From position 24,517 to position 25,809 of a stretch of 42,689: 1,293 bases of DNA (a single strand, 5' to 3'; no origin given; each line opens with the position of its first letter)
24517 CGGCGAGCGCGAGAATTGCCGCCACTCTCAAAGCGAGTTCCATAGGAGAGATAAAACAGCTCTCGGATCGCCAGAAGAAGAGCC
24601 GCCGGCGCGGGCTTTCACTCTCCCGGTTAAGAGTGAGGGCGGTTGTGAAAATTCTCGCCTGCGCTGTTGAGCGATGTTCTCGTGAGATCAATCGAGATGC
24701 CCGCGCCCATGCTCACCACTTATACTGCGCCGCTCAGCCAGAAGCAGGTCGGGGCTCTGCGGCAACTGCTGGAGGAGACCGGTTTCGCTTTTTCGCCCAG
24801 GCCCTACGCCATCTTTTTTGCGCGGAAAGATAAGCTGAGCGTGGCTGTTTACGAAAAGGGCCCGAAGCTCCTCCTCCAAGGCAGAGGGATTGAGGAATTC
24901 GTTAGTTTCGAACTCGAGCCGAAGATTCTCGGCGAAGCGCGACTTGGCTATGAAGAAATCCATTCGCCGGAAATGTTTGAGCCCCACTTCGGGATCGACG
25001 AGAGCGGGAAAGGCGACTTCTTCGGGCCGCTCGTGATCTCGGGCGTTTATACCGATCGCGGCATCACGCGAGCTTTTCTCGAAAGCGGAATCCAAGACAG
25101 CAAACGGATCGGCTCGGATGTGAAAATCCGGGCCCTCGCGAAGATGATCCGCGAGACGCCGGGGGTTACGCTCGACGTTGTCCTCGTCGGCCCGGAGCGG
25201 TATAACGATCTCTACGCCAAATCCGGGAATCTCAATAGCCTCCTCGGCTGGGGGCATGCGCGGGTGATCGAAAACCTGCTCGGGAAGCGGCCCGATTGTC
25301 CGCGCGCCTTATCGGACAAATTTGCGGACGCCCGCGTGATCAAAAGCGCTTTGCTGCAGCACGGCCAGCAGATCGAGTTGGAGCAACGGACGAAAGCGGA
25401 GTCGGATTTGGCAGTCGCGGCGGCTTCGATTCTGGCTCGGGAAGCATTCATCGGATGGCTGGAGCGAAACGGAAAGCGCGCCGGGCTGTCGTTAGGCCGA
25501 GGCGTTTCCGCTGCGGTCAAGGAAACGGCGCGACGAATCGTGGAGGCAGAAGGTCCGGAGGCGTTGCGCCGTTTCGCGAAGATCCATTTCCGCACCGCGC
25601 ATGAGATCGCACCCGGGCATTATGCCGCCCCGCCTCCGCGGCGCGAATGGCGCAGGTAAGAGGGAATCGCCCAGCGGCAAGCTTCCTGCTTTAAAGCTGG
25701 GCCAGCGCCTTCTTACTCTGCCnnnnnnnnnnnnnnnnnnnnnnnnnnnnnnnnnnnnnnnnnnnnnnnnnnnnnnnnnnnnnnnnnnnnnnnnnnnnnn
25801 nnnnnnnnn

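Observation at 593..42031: Hyper-abundant dispersed 9-mer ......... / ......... (about 1.4 copies per kb) that ignores gene orientation and reading frame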

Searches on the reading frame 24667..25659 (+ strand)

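Call 23: search_protein_families(library=pfam, proteins=[window:24667-25659:+])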
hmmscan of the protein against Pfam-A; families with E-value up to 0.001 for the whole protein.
window:24667-25659:+ (330 aa): 2 families
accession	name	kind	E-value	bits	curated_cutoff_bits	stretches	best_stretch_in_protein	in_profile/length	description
PF01351.25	RNase_HII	-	3e-22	79.9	25.8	1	109-310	2-198/199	Ribonuclease HII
PF11858.14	DUF3378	-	0.00033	21.2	27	1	25-80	8-61/76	Domain of unknown function (DUF3378)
